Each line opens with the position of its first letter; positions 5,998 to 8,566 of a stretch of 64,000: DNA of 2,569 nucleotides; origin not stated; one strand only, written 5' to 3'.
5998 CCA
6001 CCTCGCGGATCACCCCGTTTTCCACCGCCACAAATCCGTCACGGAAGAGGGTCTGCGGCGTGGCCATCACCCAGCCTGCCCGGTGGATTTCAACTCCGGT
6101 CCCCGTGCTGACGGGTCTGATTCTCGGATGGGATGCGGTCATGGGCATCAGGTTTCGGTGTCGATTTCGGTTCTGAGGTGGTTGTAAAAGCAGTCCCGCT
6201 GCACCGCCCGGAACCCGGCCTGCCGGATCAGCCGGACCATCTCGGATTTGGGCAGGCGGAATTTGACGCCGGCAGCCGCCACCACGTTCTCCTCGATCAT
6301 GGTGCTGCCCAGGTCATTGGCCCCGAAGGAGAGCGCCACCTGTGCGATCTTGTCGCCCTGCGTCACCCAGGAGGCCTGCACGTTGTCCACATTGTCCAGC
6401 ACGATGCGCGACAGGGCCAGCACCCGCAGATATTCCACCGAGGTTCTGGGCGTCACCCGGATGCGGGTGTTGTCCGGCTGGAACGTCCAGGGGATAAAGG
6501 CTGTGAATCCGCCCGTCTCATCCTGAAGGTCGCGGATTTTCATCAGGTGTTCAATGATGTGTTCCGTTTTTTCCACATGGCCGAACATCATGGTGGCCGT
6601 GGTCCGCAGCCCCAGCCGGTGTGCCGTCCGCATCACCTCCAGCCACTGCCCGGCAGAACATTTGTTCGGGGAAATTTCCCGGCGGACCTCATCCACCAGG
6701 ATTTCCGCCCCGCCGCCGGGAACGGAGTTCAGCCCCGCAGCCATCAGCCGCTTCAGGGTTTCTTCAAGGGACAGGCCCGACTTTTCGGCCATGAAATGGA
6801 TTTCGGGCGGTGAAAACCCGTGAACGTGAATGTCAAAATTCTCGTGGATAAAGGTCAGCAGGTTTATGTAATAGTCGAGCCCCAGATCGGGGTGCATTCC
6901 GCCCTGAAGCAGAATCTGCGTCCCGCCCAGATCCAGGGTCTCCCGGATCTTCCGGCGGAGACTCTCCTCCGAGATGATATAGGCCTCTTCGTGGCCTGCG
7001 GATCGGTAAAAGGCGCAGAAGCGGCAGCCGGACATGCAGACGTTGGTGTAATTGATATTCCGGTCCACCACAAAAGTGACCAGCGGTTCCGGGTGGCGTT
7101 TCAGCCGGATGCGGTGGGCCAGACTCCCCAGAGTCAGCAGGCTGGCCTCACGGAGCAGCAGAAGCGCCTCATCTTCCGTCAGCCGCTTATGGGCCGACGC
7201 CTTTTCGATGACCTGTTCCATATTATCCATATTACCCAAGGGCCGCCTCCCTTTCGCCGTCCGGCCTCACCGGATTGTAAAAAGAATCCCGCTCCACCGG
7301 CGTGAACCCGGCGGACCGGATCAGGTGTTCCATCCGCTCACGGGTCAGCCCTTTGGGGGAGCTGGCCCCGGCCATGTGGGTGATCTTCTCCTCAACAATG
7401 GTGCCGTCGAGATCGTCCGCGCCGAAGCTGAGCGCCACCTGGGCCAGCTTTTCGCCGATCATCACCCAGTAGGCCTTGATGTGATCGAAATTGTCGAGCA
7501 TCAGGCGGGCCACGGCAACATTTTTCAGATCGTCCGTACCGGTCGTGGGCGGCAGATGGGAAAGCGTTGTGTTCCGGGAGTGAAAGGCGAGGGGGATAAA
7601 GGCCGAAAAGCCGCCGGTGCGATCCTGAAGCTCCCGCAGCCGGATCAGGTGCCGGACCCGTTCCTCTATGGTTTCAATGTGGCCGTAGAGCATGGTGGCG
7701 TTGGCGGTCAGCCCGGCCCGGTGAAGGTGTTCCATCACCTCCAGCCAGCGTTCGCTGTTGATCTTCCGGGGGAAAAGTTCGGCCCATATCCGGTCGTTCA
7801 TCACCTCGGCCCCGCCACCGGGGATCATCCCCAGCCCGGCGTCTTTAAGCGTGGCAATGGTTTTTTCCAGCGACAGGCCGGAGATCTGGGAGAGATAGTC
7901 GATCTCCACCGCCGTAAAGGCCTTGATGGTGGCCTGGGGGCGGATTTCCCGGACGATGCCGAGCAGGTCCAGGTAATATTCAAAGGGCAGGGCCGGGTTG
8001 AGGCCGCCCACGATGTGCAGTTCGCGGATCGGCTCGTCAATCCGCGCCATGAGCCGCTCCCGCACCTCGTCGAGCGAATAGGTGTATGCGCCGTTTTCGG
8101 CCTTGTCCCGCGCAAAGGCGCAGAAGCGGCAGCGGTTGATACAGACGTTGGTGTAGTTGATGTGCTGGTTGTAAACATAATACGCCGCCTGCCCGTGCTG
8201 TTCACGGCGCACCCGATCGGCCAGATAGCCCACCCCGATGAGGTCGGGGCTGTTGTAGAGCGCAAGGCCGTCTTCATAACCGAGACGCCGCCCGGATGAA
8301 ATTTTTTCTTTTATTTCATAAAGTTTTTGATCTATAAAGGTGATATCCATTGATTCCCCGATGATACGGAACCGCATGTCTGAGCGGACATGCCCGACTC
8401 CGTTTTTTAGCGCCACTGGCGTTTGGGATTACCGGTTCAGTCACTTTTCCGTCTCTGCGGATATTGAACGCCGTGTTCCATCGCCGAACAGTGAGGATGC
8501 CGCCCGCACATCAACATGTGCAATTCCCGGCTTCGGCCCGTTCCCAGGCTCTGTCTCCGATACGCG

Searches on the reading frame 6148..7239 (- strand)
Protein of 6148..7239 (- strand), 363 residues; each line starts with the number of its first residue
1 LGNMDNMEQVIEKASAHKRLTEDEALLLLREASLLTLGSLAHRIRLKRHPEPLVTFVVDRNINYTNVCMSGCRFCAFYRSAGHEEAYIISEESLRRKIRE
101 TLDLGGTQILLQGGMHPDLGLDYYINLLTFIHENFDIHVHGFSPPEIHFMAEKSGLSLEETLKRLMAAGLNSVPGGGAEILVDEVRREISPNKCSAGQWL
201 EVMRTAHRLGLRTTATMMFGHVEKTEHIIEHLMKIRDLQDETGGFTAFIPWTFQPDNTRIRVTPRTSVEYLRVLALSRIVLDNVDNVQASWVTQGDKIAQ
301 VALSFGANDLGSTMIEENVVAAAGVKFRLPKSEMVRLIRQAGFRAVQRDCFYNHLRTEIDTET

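Call 44: search_protein_families(library=pfam, proteins=[window:6148-7239:-], max_evalue=0.001)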
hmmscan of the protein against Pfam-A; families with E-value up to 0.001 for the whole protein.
window:6148-7239:- (363 aa): 2 families
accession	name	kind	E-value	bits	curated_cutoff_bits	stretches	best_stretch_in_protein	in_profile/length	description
PF19288.4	CofH_C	-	1.4e-37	128.8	27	1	244-354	3-118/125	CofH/MqnC C-terminal region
PF04055.27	Radical_SAM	-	6.3e-22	78.9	29.5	1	62-232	1-163/166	Radical SAM superfamily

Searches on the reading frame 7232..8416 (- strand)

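Call 44: search_protein_families(library=pfam, proteins=[window:7232-8416:-], max_evalue=0.001)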
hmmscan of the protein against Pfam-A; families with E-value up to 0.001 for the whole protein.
window:7232-8416:- (394 aa): 2 families
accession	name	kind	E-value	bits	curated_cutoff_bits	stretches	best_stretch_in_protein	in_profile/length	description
PF19288.4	CofH_C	-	1.5e-20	73.7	27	1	269-381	3-117/125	CofH/MqnC C-terminal region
PF04055.27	Radical_SAM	-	5.8e-18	66.1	29.5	1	86-257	1-163/166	Radical SAM superfamily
